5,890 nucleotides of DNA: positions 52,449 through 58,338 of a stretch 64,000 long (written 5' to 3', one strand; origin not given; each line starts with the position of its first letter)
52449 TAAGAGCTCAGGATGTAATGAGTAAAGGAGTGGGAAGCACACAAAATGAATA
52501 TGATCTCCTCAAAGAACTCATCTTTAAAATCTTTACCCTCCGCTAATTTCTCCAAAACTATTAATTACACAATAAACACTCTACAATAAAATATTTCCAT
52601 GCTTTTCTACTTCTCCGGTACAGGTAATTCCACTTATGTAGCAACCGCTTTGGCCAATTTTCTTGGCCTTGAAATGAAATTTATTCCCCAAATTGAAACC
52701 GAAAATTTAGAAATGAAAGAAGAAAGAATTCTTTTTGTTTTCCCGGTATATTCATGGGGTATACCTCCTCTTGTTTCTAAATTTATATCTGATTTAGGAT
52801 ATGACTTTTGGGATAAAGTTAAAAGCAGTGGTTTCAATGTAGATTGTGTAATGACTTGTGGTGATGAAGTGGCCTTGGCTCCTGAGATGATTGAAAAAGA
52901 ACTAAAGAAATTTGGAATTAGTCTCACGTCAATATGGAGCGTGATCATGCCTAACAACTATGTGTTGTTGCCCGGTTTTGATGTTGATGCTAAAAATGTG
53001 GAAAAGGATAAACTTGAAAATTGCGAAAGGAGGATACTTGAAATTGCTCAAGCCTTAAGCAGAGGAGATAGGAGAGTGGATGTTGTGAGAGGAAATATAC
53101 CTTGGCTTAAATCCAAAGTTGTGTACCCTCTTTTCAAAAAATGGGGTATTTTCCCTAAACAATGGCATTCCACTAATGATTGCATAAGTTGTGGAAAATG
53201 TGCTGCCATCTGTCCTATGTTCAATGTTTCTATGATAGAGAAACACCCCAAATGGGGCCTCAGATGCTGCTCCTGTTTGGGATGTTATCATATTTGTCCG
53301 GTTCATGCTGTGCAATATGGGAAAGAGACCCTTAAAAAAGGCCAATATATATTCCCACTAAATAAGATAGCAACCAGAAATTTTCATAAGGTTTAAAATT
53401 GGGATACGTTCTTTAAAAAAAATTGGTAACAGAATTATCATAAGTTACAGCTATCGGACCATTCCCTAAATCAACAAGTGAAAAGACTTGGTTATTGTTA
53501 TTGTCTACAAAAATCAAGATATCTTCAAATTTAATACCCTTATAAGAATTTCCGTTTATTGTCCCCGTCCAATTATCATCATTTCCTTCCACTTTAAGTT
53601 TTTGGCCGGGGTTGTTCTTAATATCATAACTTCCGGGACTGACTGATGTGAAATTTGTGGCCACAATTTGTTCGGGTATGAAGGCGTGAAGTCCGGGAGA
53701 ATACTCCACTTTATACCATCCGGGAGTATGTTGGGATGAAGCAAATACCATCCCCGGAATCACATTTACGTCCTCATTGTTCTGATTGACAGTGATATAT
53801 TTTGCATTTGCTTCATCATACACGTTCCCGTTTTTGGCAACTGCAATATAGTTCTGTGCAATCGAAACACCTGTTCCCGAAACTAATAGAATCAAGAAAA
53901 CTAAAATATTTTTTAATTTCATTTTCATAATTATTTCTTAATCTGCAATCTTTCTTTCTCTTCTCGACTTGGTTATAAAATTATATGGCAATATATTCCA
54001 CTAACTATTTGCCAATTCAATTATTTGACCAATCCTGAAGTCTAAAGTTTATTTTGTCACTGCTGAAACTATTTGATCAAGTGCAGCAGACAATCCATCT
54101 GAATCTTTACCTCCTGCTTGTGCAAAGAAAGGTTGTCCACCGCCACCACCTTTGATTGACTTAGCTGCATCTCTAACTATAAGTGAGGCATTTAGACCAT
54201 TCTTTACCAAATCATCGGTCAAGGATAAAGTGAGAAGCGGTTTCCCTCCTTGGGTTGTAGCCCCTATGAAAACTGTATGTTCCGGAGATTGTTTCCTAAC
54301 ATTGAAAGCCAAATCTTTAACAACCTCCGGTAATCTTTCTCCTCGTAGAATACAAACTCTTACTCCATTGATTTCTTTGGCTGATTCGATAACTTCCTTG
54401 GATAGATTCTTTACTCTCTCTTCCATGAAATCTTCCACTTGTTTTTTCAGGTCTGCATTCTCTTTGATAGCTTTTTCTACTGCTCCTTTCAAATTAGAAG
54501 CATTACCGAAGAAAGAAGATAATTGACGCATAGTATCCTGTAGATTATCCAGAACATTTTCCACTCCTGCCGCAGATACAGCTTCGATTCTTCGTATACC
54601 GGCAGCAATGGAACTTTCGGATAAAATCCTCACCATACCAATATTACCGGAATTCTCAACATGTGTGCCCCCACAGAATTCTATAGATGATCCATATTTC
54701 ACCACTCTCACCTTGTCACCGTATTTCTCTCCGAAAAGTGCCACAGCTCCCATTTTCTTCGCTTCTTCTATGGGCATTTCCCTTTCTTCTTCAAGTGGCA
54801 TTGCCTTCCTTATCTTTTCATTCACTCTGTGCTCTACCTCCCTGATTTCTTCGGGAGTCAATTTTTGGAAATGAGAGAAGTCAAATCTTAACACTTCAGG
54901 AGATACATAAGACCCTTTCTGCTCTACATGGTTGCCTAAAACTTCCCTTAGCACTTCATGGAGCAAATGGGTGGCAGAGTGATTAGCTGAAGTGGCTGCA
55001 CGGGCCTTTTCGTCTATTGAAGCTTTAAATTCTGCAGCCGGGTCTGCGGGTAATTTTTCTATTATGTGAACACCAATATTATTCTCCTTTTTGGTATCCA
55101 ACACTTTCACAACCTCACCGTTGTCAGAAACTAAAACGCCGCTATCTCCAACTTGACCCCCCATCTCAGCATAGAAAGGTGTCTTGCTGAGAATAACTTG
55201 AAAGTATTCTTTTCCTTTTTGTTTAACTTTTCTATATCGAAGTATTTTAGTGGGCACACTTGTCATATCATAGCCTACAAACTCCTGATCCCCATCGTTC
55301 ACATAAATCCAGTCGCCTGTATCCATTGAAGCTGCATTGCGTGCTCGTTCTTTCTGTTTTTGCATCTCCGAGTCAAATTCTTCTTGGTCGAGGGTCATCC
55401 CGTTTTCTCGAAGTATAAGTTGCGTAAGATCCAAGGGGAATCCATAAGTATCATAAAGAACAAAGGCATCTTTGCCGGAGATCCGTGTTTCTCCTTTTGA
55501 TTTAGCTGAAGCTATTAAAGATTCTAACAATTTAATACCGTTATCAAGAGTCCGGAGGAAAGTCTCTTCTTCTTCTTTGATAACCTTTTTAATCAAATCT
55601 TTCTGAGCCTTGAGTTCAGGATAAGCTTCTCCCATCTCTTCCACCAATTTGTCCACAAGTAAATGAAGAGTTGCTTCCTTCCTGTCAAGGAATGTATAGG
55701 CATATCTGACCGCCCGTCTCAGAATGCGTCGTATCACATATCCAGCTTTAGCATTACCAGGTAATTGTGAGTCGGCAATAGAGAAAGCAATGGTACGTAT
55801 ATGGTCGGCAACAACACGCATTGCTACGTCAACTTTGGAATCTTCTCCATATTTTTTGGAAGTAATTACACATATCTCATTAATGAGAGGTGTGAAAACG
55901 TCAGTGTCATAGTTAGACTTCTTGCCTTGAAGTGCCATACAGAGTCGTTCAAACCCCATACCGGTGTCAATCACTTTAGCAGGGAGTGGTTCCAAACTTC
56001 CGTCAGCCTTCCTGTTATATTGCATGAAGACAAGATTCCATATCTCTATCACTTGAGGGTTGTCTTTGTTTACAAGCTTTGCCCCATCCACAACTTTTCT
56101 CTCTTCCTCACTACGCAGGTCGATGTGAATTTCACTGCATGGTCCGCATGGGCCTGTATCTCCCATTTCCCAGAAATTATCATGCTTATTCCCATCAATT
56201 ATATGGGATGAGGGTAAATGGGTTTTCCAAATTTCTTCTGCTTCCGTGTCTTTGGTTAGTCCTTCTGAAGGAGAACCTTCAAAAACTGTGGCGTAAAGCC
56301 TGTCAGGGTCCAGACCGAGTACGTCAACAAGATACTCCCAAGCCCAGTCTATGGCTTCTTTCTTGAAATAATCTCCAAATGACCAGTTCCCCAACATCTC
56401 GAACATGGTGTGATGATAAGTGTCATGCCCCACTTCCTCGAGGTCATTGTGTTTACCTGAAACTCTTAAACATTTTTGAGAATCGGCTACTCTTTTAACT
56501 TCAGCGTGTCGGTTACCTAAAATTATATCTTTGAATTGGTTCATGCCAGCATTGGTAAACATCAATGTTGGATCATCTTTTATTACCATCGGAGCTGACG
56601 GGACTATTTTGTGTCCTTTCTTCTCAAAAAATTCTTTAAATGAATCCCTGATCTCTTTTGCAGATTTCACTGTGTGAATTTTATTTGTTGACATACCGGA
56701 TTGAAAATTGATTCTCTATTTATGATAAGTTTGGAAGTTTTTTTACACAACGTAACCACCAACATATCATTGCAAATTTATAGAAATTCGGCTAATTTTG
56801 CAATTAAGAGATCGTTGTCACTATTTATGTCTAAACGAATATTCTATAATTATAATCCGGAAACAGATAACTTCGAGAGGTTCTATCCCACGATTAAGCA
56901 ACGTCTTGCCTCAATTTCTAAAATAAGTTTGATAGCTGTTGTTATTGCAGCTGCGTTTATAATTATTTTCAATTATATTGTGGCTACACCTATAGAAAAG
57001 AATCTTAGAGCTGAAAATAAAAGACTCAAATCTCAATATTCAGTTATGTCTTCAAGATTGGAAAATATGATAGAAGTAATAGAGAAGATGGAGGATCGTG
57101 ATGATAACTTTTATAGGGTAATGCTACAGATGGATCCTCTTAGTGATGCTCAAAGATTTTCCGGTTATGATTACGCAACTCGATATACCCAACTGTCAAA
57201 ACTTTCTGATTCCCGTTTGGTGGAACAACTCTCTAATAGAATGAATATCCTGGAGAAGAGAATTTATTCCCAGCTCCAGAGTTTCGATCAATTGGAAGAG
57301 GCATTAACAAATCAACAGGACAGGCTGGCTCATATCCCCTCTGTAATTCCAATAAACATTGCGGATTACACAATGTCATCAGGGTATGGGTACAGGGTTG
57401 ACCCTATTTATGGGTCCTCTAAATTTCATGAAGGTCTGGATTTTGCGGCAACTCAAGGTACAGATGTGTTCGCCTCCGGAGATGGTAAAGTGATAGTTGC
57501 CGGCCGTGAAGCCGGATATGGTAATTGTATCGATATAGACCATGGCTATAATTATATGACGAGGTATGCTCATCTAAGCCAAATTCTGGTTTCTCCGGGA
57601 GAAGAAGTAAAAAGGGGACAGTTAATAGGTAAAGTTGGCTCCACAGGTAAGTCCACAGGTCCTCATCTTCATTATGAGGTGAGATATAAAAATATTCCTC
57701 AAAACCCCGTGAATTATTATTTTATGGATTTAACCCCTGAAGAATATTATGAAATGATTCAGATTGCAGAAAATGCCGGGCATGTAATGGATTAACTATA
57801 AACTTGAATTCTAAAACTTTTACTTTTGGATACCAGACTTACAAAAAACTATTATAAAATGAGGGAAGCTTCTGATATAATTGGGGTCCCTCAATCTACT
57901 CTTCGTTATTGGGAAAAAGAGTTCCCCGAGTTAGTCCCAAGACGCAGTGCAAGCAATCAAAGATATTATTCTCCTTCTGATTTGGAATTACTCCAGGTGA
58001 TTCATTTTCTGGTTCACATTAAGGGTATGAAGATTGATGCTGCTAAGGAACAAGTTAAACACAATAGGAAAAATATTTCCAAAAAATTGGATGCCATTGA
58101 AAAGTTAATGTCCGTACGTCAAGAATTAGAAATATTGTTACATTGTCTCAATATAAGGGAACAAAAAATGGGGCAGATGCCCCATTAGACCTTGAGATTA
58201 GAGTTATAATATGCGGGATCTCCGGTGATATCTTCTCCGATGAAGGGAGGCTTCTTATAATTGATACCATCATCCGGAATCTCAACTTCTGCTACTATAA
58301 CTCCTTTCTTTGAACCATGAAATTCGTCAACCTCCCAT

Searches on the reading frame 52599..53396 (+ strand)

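Call 16: search_protein_families(library=pfam, proteins=[window:52599-53396:+], max_evalue=0.001)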
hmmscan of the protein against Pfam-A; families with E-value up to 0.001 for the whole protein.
window:52599-53396:+ (265 aa): 7 families
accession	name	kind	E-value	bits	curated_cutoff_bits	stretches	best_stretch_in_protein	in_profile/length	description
PF12838.12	Fer4_7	-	4.2e-06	27.6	27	0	195-216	2-23/52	4Fe-4S dicluster domain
PF13187.11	Fer4_9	-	1.6e-05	25.3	27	1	194-237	1-51/52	4Fe-4S dicluster domain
PF25160.1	LdpA_Fe-S-bd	-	0.00011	22.3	27.6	0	192-212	25-45/49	LdpA Fe-S cluster-binding domain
PF13484.11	Fer4_16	-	0.00019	22.6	30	0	195-207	2-14/66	4Fe-4S double cluster binding domain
PF13237.11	Fer4_10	-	0.00039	20.7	25.5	0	190-234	4-53/53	4Fe-4S dicluster domain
PF12724.12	Flavodoxin_5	-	0.00046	21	27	1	1-65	1-68/145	Flavodoxin domain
PF00037.32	Fer4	-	0.00089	19.4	21.1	1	192-206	5-19/24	4Fe-4S binding domain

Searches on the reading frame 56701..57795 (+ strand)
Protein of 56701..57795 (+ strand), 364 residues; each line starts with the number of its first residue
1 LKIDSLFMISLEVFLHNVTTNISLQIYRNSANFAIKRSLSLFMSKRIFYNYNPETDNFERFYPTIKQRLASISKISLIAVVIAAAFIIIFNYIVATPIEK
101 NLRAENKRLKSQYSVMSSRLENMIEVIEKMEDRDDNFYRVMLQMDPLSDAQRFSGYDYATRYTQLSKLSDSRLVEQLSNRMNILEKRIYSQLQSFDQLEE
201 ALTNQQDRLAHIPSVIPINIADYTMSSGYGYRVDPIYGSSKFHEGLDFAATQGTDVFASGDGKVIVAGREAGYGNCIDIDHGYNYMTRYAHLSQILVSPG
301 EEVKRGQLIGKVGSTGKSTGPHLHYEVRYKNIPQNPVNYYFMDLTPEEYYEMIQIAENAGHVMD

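Call 16: search_protein_families(library=pfam, proteins=[window:56701-57795:+], max_evalue=0.001)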
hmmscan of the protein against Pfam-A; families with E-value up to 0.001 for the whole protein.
window:56701-57795:+ (364 aa): 1 family
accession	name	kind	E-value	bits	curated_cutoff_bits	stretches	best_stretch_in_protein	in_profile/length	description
PF01551.29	Peptidase_M23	-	1.4e-36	125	28.7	1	241-336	1-96/96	Peptidase family M23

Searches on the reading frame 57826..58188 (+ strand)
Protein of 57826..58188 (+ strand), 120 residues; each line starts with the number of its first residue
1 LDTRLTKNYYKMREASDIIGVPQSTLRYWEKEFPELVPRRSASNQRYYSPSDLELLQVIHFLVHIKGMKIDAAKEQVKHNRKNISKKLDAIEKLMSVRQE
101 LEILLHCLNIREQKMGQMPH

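Call 17: search_protein_families(library=pfam, proteins=[window:57826-58188:+], max_evalue=10)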
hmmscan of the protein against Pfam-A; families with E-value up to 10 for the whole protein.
window:57826-58188:+ (120 aa): 10 families
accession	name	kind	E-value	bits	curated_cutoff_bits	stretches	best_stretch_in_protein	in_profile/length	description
PF13411.12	MerR_1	-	9.2e-21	74.2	21.6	1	10-75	1-64/69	MerR HTH family regulatory protein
PF00376.29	MerR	-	4.4e-10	39.6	28.2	1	12-48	2-38/38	MerR family regulatory protein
PF01381.28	HTH_3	-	0.027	14.9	23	1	7-31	7-31/55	Helix-turn-helix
PF12728.13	HTH_17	-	0.059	14.1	27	1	9-54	1-44/51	Helix-turn-helix domain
PF06479.17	Ribonuc_2-5A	-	0.063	13.9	23.3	1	16-38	84-107/127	Ribonuclease 2-5A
PF25212.1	HVO_A0114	-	0.088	13.1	27.6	1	44-97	16-66/84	HVO_A0114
PF00782.25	DSPc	-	0.094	13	33.5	1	58-99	91-132/133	Dual specificity phosphatase, catalytic domain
PF20936.3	GCIP_C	-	0.14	13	36.2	1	41-101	9-70/106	Grap2 and cyclin-D-interacting, C-terminal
PF21321.3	HTH_66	-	0.25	12.2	24.3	1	10-34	3-27/83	Putative DNA-binding HTH domain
PF13384.12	HTH_23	-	0.25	11.7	24.6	1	5-33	13-41/50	Homeodomain-like domain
